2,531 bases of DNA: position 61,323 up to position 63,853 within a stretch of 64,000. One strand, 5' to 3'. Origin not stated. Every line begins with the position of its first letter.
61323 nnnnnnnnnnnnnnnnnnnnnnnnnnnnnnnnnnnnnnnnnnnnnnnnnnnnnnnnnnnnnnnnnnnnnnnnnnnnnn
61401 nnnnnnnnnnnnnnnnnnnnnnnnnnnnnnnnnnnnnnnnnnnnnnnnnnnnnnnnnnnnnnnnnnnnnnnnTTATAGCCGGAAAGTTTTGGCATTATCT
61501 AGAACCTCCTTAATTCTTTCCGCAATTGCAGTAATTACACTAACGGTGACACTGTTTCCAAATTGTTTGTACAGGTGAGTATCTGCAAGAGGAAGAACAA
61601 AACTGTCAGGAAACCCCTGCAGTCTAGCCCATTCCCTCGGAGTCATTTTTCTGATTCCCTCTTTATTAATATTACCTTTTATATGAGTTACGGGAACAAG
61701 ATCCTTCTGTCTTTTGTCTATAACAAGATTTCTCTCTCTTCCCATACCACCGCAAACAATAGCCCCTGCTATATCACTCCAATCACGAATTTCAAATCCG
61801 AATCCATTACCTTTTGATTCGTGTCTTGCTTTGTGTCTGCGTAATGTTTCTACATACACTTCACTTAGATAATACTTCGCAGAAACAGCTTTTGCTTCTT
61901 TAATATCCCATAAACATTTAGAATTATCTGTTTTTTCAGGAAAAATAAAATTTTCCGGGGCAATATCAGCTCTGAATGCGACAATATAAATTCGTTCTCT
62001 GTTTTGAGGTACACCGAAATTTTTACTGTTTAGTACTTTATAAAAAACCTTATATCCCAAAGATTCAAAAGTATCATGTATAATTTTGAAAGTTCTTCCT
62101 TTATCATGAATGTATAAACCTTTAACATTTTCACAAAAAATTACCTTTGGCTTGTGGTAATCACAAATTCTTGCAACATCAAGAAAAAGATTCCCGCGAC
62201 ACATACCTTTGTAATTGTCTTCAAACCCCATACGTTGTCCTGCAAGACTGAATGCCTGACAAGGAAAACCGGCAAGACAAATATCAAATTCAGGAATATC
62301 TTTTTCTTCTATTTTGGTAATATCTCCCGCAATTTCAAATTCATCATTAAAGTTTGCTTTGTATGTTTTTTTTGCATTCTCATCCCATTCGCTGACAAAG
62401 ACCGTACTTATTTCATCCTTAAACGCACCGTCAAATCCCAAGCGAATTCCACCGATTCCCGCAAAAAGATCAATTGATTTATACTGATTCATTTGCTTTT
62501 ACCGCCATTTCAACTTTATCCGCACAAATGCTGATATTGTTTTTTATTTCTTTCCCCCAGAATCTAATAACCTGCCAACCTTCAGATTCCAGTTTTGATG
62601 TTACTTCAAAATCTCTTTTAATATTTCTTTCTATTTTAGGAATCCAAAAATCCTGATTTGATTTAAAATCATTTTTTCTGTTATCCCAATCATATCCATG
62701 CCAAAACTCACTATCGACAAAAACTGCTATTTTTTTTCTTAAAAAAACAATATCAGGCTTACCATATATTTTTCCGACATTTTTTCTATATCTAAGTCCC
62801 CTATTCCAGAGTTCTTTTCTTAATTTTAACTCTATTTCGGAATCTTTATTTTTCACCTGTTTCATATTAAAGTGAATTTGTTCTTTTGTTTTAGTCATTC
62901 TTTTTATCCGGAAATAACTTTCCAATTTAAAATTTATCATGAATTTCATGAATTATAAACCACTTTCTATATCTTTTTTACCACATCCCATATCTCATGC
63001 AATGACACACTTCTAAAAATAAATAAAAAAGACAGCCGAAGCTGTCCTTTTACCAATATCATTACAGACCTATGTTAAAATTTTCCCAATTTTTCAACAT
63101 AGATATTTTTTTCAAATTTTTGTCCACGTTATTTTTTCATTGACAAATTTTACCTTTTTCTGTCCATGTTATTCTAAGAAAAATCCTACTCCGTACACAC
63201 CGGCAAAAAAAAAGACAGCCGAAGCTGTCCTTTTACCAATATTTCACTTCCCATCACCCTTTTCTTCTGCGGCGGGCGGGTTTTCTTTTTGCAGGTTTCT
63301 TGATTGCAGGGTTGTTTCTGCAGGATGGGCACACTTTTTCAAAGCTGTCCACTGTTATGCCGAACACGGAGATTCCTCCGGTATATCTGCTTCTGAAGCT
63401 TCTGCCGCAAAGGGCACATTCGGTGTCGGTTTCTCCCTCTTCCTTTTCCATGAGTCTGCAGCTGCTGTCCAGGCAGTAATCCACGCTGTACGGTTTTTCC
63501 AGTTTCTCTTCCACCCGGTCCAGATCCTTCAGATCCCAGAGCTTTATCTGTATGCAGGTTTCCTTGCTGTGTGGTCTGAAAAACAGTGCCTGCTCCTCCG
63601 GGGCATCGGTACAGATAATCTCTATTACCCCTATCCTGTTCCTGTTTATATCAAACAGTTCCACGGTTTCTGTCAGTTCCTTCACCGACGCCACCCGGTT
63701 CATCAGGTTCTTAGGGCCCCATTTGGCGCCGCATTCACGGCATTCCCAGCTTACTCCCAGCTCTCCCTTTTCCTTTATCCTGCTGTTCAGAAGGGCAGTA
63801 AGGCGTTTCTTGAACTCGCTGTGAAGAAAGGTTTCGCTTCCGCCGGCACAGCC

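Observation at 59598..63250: AT-rich defence island: a vsr / C5-cytosine methyltransferase / candidate restriction endonuclease operon plus a convergent HNH endonuclease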

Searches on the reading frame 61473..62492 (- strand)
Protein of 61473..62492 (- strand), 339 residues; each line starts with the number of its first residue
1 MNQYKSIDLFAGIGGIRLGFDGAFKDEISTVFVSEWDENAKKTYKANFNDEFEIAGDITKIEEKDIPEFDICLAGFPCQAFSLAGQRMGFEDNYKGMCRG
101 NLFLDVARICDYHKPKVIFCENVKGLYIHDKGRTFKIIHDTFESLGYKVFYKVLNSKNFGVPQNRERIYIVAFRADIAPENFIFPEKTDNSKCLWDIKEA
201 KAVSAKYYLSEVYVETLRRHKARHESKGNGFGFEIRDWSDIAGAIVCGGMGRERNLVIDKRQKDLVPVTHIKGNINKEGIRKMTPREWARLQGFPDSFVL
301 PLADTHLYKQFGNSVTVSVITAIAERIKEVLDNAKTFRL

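Call 3: search_protein_families(library=pfam, proteins=[window:61473-62492:-], max_evalue=0.01)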
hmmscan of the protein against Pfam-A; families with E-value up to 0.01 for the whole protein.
window:61473-62492:- (339 aa): 1 family
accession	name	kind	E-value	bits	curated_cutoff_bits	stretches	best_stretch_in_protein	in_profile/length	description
PF00145.23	DNA_methylase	-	3.1e-96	323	22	1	4-328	1-323/324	C-5 cytosine-specific DNA methylase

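Call 4: search_protein_families(library=ncbifam, proteins=[window:61473-62492:-], max_evalue=0.01)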
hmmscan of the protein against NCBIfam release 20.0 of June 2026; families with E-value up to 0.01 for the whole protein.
window:61473-62492:- (339 aa): 2 families
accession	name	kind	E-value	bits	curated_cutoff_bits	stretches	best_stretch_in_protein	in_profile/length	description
TIGR00675.1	dcm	superfamily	2.8e-97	326.3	100.65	1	7-327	2-329/329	DNA (cytosine-5-)-methyltransferase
NF007772.0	PRK10458.1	subfamily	1.4e-61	208.5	710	2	62-336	163-461/472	DNA cytosine methylase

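Call 5: search_protein_families(library=padloc, proteins=[window:61473-62492:-], max_evalue=0.01)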
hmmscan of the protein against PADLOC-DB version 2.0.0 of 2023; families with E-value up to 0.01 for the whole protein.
window:61473-62492:- (339 aa): 62 families (the best 25 are shown)
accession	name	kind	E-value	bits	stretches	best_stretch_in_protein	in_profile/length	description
PDLC03272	MTase_II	-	1.2e-115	384.9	1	1-335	72-394/407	Type II methyltransferase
PDLC03361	MTase_II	-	3.1e-86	288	1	3-334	86-440/455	Type II methyltransferase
PDLC02653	DrmMII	-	2.6e-79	264.6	1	3-336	4-318/333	DrmMII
PDLC03378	MTase_II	-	1.1e-68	230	1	3-335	2-334/344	Type II methyltransferase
PDLC03242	MTase_II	-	9e-68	227.1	2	6-199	103-287/409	Type II methyltransferase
PDLC03217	MTase_II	-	2.3e-60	202.8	2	2-194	20-204/703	Type II methyltransferase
PDLC03716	oMTase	-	2.1e-57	192.9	2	5-186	40-214/349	orphan methyltransferase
PDLC03234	MTase_II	-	5.4e-55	185.2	2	3-200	4-198/375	Type II methyltransferase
PDLC03733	oMTase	-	1.6e-51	173.5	1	4-338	91-465/476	orphan methyltransferase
PDLC00026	DruM2|DruM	-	1.2e-50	171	1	2-335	3-322/336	DNA cytosine methylase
PDLC03734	oMTase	-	1.4e-50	170.6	2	1-180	1-176/444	orphan methyltransferase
PDLC03326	MTase_II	-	9.9e-48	161.3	2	1-201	2-203/412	Type II methyltransferase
PDLC03269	MTase_II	-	1.5e-47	160.6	2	1-201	1-193/437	Type II methyltransferase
PDLC00033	DruM2|DruM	-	4.2e-47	159.2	2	5-178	23-195/368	DNA cytosine methylase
PDLC00027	DruM2|DruM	-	2.6e-44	150.1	2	3-192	11-189/361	DNA cytosine methylase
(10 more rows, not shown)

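Call 11: search_solved_structures(query=window:61473-62492:-, max_evalue=1e-10, show_alignments=1)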
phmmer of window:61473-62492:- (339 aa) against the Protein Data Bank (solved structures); distinct sequences matched with E-value up to 1e-10: 45.
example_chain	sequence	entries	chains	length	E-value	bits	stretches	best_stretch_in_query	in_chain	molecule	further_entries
1svu_A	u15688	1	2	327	3.2e-60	207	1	5-189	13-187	Modification methylase HhaI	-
1fjx_A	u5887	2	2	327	3.2e-60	207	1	5-189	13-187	HHAI DNA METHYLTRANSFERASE | MODIFICATION METHYLASE HHAI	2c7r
10mh_A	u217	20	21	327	3.2e-60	207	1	5-189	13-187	PROTEIN (CYTOSINE-SPECIFIC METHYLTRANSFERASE HHAI) | HaeIII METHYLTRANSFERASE | Modification methylase HhaI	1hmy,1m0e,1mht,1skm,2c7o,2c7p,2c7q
2i9k_A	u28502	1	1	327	4.1e-60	206.6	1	5-189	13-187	Modification methylase HhaI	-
2uyh_A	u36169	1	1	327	6.1e-60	206.1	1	5-189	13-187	MODIFICATION METHYLASE HHAI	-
2zcj_A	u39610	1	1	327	8.1e-60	205.6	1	5-189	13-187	Modification methylase HhaI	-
2uyc_A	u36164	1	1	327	1.7e-59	204.6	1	5-189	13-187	MODIFICATION METHYLASE HHAI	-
2uz4_A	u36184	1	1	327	1.7e-59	204.6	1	5-189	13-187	MODIFICATION METHYLASE HHAI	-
2z6u_A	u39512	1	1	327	2.1e-59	204.3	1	5-189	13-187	Modification methylase HhaI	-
2z6q_A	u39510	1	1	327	2.2e-59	204.2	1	5-189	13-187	Modification methylase HhaI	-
2z6a_A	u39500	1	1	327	5.6e-59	202.9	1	5-189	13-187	Modification methylase HhaI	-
3lx6_A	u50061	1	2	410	1e-49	172.4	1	4-334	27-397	Cytosine-specific methyltransferase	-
3me5_A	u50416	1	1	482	2.1e-49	171.4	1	4-334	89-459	Cytosine-specific methyltransferase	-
1dct_A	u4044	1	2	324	1.9e-33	118.9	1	7-330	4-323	PROTEIN (MODIFICATION METHYLASE HAEIII)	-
3ubt_Y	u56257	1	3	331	9.4e-33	116.7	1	7-334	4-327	Modification methylase HaeIII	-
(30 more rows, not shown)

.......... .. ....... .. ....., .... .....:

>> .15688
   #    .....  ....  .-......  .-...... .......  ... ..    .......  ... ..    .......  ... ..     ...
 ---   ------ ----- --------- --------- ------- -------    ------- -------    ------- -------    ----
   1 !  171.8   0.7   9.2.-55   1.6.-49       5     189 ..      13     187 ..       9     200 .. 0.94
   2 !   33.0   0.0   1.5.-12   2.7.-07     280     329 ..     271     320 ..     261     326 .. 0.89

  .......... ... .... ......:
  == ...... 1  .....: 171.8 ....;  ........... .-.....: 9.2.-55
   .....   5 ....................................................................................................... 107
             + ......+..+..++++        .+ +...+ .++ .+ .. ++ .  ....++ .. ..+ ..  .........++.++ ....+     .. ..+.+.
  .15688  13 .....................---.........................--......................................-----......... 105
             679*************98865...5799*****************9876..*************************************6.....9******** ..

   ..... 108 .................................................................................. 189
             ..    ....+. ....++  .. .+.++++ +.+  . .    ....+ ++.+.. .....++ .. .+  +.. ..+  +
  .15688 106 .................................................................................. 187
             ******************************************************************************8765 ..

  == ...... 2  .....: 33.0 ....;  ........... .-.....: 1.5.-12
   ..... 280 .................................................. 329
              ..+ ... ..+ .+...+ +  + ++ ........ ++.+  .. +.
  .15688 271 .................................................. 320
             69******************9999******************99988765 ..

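Call 49: find_encoding_contigs(protein=window:61473-62492:-, flank=10000, max_places=8)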
Protein window:61473-62492:- (339 aa): 3 contigs read that carry it; 3 places shown.
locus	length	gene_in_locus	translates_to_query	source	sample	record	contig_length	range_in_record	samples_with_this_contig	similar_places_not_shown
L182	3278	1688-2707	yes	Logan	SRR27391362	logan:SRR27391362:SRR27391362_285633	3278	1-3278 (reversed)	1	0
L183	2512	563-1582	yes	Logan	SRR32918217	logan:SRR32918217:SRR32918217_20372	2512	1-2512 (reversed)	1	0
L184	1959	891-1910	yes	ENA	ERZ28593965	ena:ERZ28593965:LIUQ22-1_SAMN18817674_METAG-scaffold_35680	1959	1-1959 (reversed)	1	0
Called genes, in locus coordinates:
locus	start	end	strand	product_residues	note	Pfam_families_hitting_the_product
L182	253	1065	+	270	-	PF08659:KR, PF00106:adh_short, PF13561:adh_short_C2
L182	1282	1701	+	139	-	PF03852:Vsr, PF04480:DUF559 (faint)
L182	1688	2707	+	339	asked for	PF00145:DNA_methylase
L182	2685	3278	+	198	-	?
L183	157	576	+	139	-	PF03852:Vsr, PF04480:DUF559 (faint)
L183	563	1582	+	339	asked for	PF00145:DNA_methylase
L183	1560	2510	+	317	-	?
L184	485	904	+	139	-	PF03852:Vsr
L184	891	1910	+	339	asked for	PF00145:DNA_methylase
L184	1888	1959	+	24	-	?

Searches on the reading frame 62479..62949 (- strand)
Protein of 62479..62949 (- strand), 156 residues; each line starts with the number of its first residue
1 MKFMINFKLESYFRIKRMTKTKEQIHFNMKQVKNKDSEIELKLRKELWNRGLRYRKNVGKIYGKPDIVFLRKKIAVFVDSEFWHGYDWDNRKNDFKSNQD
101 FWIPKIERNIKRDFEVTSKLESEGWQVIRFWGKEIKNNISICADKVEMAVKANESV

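Call 3: search_protein_families(library=pfam, proteins=[window:62479-62949:-], max_evalue=0.01)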
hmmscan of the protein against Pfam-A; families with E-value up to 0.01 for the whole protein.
window:62479-62949:- (156 aa): 4 families
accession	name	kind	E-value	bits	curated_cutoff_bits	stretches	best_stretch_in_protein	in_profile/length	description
PF03852.21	Vsr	-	3.1e-24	85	27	1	21-89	5-73/74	DNA mismatch endonuclease Vsr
PF04480.18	DUF559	-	2.7e-05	24.4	20.6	1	110-148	68-106/109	Protein of unknown function (DUF559)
PF18741.7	MTES_1575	-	9e-05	22.9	38.2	0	107-144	53-90/96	REase_MTES_1575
PF01198.24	Ribosomal_L31e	-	0.0061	17.2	25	1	19-53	26-60/82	Ribosomal protein L31e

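Call 4: search_protein_families(library=ncbifam, proteins=[window:62479-62949:-], max_evalue=0.01)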
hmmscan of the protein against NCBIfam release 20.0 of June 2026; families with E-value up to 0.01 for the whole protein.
window:62479-62949:- (156 aa): 2 families
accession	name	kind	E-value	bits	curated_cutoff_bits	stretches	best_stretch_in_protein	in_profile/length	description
TIGR00632.1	vsr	subfamily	6.2e-39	133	97.85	1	21-134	6-119/119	DNA mismatch endonuclease Vsr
NF007294.0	PRK09767.1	equivalog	0.00036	20.6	218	1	112-145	72-105/117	DUF559 domain-containing protein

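Call 5: search_protein_families(library=padloc, proteins=[window:62479-62949:-], max_evalue=0.01)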
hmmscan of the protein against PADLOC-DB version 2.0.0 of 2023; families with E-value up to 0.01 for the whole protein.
window:62479-62949:- (156 aa): 1 family
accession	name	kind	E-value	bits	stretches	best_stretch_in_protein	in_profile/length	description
PDLC03397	Vsr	-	6.7e-14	50.3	1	26-136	11-120/156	Type II nicking endonuclease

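Call 30: search_solved_structures(query=window:62479-62949:-, max_evalue=0.001, show_alignments=1)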
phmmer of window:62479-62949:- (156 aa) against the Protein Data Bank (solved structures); distinct sequences matched with E-value up to 0.001: 3.
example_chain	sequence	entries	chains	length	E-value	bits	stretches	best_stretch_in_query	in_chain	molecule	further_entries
1cw0_A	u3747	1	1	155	4e-13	52.4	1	27-137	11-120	PROTEIN (DNA MISMATCH ENDONUCLEASE)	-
1vsr_A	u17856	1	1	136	7.8e-11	44.9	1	36-137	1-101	PROTEIN (VSR ENDONUCLEASE)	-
1odg_A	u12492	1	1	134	2.7e-10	43.2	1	39-137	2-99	DNA MISMATCH ENDONUCLEASE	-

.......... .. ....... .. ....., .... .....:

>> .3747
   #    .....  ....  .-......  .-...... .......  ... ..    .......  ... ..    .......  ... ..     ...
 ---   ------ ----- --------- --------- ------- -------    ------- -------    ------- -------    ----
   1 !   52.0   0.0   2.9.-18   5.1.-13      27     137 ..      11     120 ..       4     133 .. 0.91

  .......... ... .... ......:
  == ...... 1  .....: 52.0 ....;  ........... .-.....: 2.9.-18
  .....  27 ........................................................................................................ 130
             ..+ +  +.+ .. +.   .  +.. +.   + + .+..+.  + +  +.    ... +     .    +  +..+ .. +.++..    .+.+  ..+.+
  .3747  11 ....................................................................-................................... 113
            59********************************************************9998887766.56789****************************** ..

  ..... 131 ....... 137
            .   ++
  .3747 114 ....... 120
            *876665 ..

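Call 48: find_encoding_contigs(protein=window:62479-62898:-, flank=10000, max_places=8)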
Protein window:62479-62898:- (139 aa): 2 contigs read that carry it; 2 places shown.
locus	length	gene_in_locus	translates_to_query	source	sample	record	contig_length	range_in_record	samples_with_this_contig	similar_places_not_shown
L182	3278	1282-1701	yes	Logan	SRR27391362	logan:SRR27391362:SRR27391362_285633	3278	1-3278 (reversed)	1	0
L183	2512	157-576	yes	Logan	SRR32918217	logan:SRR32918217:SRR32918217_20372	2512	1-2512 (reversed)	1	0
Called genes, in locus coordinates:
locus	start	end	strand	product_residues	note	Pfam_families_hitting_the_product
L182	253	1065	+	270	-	PF08659:KR, PF00106:adh_short, PF13561:adh_short_C2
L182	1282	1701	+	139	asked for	PF03852:Vsr, PF04480:DUF559 (faint)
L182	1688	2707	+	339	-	PF00145:DNA_methylase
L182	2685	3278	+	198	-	?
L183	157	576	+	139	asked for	PF03852:Vsr, PF04480:DUF559 (faint)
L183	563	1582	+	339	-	PF00145:DNA_methylase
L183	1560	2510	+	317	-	?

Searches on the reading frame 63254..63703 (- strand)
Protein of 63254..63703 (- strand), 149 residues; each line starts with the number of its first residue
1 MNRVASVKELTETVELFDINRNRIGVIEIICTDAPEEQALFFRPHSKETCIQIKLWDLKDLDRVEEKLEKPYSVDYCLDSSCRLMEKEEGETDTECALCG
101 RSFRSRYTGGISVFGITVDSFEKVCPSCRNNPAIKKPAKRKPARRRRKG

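Call 3: search_protein_families(library=pfam, proteins=[window:63254-63703:-], max_evalue=0.01)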
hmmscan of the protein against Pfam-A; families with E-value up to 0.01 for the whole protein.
window:63254-63703:- (149 aa): 0 families

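Call 4: search_protein_families(library=ncbifam, proteins=[window:63254-63703:-], max_evalue=0.01)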
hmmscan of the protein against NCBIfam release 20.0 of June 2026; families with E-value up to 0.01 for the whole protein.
window:63254-63703:- (149 aa): 0 families

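Call 20: find_encoding_contigs(protein=window:63254-63703:-, flank=8000, max_places=10)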
Protein window:63254-63703:- (149 aa): no gene with exactly this product is on record in the collection.
